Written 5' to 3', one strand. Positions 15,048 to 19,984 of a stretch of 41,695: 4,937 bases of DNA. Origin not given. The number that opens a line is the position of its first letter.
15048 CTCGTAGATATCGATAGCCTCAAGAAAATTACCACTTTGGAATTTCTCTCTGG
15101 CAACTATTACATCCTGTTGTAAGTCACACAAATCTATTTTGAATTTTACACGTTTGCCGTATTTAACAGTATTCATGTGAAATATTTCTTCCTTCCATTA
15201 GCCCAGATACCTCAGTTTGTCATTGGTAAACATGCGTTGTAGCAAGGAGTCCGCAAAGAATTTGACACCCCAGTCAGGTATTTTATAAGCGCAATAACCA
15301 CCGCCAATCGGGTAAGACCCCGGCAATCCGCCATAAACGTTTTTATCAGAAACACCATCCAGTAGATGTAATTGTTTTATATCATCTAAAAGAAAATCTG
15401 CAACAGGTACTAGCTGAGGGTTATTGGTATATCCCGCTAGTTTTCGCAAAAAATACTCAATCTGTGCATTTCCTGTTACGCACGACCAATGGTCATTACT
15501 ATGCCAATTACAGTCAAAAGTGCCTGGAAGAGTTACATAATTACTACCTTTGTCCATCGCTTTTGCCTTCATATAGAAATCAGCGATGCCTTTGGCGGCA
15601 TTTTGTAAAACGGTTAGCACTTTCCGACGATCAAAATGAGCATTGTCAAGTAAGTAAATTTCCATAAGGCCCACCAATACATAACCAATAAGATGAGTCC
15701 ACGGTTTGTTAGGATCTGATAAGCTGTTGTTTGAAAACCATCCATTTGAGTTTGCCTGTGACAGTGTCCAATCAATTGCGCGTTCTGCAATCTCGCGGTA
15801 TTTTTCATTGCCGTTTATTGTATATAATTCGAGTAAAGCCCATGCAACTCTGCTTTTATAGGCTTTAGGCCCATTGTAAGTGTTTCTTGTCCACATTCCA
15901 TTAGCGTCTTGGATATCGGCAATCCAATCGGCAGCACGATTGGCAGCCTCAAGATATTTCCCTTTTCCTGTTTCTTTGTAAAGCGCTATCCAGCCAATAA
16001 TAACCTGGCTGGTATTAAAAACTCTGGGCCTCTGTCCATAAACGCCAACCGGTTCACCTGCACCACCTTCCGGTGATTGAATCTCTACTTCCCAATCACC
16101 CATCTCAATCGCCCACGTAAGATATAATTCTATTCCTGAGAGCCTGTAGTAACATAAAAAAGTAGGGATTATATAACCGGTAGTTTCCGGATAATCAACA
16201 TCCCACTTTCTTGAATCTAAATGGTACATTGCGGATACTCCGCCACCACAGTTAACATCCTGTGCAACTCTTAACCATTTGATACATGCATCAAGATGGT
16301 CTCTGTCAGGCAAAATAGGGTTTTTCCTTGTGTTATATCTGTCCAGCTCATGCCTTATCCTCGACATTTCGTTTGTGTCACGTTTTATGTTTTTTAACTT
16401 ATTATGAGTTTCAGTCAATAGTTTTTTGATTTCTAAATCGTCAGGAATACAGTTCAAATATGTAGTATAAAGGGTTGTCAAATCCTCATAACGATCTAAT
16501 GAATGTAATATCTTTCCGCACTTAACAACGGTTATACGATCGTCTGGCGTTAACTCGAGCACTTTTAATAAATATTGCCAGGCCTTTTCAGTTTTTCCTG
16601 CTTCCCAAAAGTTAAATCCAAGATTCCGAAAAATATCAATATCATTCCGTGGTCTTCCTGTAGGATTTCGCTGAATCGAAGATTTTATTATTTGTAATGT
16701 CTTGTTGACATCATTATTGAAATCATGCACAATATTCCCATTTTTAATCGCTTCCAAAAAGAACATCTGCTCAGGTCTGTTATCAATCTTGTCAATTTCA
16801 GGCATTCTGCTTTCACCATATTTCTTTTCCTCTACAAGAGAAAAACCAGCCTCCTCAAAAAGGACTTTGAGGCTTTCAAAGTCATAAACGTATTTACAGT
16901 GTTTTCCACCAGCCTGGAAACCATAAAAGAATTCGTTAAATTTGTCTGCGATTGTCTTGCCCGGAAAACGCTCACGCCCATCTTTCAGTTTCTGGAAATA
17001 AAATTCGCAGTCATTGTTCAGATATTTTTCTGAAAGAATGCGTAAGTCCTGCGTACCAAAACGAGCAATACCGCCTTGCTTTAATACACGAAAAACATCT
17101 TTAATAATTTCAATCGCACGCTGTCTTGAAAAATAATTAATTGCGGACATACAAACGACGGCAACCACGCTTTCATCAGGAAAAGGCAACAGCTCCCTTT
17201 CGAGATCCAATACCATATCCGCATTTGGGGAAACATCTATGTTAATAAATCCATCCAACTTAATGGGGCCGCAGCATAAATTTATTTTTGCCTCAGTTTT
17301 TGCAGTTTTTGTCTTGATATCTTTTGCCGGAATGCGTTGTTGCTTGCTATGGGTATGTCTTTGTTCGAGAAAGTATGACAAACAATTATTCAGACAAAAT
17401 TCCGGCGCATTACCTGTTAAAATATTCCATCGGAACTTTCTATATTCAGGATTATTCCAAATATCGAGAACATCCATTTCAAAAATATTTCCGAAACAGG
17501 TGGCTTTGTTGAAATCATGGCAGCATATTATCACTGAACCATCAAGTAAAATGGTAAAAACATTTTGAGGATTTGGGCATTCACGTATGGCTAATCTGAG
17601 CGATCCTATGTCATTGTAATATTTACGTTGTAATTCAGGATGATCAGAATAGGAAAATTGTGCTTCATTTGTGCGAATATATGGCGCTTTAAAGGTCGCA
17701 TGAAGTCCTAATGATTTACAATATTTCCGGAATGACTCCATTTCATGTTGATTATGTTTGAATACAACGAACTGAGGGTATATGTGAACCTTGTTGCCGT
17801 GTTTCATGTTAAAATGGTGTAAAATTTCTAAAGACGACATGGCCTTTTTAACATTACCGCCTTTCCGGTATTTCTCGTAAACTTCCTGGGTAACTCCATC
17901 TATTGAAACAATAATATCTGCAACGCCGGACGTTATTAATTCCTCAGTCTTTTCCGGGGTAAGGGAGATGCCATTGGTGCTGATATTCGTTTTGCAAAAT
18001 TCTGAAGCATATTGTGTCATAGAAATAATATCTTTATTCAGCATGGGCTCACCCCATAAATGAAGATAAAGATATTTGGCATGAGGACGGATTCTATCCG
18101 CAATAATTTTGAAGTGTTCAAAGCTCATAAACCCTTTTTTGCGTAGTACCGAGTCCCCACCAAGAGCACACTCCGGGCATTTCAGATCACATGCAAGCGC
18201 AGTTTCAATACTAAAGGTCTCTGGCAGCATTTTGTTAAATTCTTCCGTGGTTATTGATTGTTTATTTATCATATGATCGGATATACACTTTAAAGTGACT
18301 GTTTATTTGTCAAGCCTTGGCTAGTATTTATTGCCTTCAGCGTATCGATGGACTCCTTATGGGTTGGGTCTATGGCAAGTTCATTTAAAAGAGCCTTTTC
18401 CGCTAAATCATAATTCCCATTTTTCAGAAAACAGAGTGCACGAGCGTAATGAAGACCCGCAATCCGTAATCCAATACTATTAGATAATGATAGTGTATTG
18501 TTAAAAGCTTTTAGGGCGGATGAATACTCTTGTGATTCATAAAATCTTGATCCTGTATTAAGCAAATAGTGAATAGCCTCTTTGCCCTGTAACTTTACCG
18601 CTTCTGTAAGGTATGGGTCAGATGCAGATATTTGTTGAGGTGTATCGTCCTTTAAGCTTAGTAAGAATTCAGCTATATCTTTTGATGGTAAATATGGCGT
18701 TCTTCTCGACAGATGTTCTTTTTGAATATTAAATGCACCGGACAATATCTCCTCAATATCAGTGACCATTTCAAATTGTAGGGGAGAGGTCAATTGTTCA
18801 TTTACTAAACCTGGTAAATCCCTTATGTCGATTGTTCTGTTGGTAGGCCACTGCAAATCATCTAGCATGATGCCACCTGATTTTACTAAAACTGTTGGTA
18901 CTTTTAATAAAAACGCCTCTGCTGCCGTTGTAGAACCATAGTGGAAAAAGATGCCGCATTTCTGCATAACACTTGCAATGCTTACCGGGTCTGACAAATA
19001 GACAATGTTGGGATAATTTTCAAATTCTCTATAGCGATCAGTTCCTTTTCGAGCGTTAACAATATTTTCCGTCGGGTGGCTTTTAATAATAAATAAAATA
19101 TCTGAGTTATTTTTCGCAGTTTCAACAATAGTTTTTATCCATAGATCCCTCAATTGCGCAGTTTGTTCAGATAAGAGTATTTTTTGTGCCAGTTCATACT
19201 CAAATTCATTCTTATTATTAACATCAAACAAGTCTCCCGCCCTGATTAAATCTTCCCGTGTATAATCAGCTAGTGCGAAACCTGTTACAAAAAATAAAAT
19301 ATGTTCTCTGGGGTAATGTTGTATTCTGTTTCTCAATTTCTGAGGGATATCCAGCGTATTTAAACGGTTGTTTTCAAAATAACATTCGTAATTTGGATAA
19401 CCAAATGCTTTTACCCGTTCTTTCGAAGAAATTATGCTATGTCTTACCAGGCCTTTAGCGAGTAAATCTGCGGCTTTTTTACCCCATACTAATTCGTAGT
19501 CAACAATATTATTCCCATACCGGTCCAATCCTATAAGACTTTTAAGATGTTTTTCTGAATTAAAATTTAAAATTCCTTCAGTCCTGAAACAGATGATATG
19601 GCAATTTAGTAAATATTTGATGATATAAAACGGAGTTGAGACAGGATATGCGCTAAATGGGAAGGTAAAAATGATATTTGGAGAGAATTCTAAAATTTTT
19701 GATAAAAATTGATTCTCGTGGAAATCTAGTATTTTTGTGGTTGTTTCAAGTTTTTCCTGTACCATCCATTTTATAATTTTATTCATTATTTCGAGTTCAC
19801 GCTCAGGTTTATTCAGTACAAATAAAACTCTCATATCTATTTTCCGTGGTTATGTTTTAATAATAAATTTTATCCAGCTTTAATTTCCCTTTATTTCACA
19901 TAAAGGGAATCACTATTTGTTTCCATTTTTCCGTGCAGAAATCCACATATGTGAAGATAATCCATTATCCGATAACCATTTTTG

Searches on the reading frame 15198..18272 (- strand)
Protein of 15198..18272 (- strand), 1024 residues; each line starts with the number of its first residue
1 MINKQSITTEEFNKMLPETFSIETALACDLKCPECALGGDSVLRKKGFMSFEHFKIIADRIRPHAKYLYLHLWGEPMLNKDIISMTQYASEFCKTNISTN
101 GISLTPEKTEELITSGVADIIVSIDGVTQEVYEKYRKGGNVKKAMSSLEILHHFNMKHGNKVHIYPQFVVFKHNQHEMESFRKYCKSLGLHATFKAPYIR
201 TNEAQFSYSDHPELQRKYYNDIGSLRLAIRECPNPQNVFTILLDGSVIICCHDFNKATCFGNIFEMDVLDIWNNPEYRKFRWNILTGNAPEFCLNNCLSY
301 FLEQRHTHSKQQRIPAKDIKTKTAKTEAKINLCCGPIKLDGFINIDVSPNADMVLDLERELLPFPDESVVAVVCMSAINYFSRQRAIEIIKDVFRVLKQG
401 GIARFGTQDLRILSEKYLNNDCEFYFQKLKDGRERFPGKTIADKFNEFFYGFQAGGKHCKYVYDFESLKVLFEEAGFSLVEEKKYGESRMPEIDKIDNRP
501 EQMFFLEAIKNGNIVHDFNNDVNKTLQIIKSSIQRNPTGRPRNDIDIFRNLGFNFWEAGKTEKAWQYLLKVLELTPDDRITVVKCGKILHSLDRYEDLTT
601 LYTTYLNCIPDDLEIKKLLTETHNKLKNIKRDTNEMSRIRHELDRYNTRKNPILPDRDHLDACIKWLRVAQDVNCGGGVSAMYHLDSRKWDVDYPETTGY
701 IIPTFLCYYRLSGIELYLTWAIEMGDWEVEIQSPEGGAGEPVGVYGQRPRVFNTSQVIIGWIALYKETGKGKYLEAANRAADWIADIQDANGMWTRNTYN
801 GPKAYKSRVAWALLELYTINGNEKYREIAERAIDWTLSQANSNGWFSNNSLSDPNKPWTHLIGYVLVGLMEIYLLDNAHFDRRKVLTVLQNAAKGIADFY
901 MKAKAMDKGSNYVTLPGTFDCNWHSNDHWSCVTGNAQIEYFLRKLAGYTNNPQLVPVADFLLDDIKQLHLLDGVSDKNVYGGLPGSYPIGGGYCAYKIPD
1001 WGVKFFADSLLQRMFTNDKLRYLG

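Call 6: search_protein_families(library=pfam, proteins=[window:15198-18272:-], max_evalue=0.001)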
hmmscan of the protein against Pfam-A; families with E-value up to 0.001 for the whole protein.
window:15198-18272:- (1024 aa): 10 families
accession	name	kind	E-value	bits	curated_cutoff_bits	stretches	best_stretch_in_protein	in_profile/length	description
PF13186.11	SPASM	-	1.6e-13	51.1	21.5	1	232-297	1-66/67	Iron-sulfur cluster-binding domain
PF04055.27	Radical_SAM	-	9.6e-13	49.1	29.5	1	25-163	4-144/166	Radical SAM superfamily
PF07944.18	Beta-AFase-like_GH127_cat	-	3.5e-08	33.3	24.9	1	745-846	118-212/376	Beta-L-arabinofuranosidase, GH127 catalytic domain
PF08241.18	Methyltransf_11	-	1.4e-05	26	21.2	1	356-403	50-93/95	Methyltransferase domain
PF09492.16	Pec_lyase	-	3.6e-05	23.6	22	0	763-811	50-97/292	Pectic acid lyase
PF13243.12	SQHop_cyclase_C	-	4.9e-05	23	26.1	1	751-865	187-303/319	Squalene-hopene cyclase C-terminal domain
PF07470.19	Glyco_hydro_88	-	5.5e-05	22.7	26.6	0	760-849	37-121/352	Glycosyl Hydrolase Family 88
PF13649.12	Methyltransf_25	-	5.7e-05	24.2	27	1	359-401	57-97/97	Methyltransferase domain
PF00759.25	Glyco_hydro_9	-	0.0003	20.6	27.7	1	772-928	177-331/444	Glycosyl hydrolase family 9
PF05147.19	LANC_like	-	0.00072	18.7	23.2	0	809-860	169-223/350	Lanthionine synthetase C-like protein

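Call 70: search_protein_families(library=ncbifam, proteins=[window:15198-18272:-], max_evalue=0.0001)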
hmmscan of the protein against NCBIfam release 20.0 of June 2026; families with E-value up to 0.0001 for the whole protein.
window:15198-18272:- (1024 aa): 30 families (the best 25 are shown)
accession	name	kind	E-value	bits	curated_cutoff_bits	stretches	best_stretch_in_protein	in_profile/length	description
TIGR04317.1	W_rSAM_matur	equivalog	3.1e-29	102.2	380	1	20-204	6-190/349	tungsten cofactor oxidoreductase radical SAM maturase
TIGR04311.1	rSAM_Geo_metal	subfamily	5.3e-27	94.9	400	1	17-220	2-212/423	radical SAM/SPASM family putative metalloenzyme maturase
TIGR04321.1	spiroSPASM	subfamily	3.3e-25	88.7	250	1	10-300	223-505/510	spiro-SPASM protein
TIGR04545.1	rSAM_ahbD_hemeb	equivalog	2e-14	53.8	500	1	23-193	5-170/339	heme b synthase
NF045574.1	sacti_mat_StsB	exception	8e-14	51.3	625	1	27-215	105-291/466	StsB family radical SAM/SPASM domain sactipeptide maturase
TIGR04133.1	rSAM_w_lipo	hypoth_equivalog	1.7e-13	50.3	425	1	18-189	24-193/350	TIGR04133 family radical SAM/SPASM protein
TIGR03962.1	mycofact_rSAM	equivalog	2.8e-13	49.8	265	1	19-190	13-178/339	mycofactocin radical SAM maturase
TIGR04054.1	rSAM_NirJ1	equivalog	6.5e-13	48.1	650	1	24-184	42-196/387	putative heme d1 biosynthesis radical SAM protein NirJ1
TIGR04347.1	pseudo_SAM_Halo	equivalog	2.6e-11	43.4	525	1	24-163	44-183/390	TIGR04347 family pseudo-SAM/SPASM protein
TIGR04546.1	rSAM_ahbC_deAc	equivalog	3.2e-11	42.7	650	1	26-177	47-192/390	12,18-didecarboxysiroheme deacetylase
TIGR04055.1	rSAM_NirJ2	equivalog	4.1e-11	43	500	1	21-192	3-168/326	putative heme d1 biosynthesis radical SAM protein NirJ2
TIGR02109.1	PQQ_syn_pqqE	equivalog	1.1e-10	40.9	381.35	1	17-189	6-173/358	pyrroloquinoline quinone biosynthesis protein PqqE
NF033640.1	N_Twi_rSAM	subfamily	1.5e-10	40.7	170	1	232-314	5-84/398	twitch domain-containing radical SAM protein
TIGR02666.1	moaA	equivalog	2.4e-10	39.9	284.05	1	27-194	19-189/336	GTP 3',8-cyclase MoaA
NF050035.1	rSAM_WgK_link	exception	8e-10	38.2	650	1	21-157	12-149/367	radical SAM/SPASM peptide maturase WgkB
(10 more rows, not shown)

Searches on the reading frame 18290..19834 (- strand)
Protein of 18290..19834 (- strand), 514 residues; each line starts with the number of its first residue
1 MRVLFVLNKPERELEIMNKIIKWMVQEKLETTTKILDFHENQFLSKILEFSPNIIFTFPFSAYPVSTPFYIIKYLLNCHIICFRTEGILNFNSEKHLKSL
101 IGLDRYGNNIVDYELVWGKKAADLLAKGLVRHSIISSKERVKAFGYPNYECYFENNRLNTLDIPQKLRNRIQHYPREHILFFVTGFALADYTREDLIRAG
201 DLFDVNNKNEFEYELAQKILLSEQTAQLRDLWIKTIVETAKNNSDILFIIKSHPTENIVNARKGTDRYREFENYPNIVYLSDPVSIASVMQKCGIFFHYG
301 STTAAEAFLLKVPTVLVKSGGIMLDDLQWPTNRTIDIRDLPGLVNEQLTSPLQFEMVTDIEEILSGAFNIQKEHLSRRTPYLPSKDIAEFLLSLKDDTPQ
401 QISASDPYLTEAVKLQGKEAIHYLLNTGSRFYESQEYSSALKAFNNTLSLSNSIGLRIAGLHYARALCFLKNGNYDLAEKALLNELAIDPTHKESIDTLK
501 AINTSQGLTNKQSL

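Call 6: search_protein_families(library=pfam, proteins=[window:18290-19834:-], max_evalue=0.001)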
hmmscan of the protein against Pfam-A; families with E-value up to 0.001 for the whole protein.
window:18290-19834:- (514 aa): 3 families
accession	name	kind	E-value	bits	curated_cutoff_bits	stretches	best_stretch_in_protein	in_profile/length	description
PF07719.23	TPR_2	-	3.1e-06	27.3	27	0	460-492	2-34/34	Tetratricopeptide repeat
PF13432.12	TPR_16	-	1.1e-05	26.2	32.7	1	427-491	3-63/65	Tetratricopeptide repeat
PF00515.34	TPR_1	-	0.00041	20.5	27.8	0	461-491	3-33/34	Tetratricopeptide repeat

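Call 29: search_protein_families(library=ncbifam, proteins=[window:18290-19834:-], max_evalue=0.00001)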
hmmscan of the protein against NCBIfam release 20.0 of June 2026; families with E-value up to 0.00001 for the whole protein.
window:18290-19834:- (514 aa): 2 families
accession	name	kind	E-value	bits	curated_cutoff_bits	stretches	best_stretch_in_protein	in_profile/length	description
NF046086.1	BFO_1060_trans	domain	2.2e-30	106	200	1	3-319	2-291/365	BFO_1060 family glycosyltransferase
TIGR04396.2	surf_polysacc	subfamily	2.4e-15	56.7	125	1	72-426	64-394/427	surface carbohydrate biosynthesis protein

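Call 56: search_protein_families(library=pfam, proteins=[window:18290-19834:-], max_evalue=1)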
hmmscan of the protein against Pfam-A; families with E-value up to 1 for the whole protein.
window:18290-19834:- (514 aa): 8 families
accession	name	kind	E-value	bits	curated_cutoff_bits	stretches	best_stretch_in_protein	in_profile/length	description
PF07719.23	TPR_2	-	3.1e-06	27.3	27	1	460-492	2-34/34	Tetratricopeptide repeat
PF13432.12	TPR_16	-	1.1e-05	26.2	32.7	1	427-491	3-63/65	Tetratricopeptide repeat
PF00515.34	TPR_1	-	0.00041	20.5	27.8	1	461-491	3-33/34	Tetratricopeptide repeat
PF04007.18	DUF354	-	0.008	15.7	22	1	251-345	219-314/349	Protein of unknown function (DUF354)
PF13428.12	TPR_14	-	0.18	13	23.5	0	461-494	3-36/44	Tetratricopeptide repeat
PF21829.1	DUF6889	-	0.19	12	23.9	1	470-485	6-21/40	Family of unknown function (DUF6889)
PF13424.12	TPR_12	-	0.26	11.9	30.1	0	459-489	3-33/77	Tetratricopeptide repeat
PF12895.13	ANAPC3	-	0.27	12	27.2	1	424-483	29-80/82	Anaphase-promoting complex, cyclosome, subunit 3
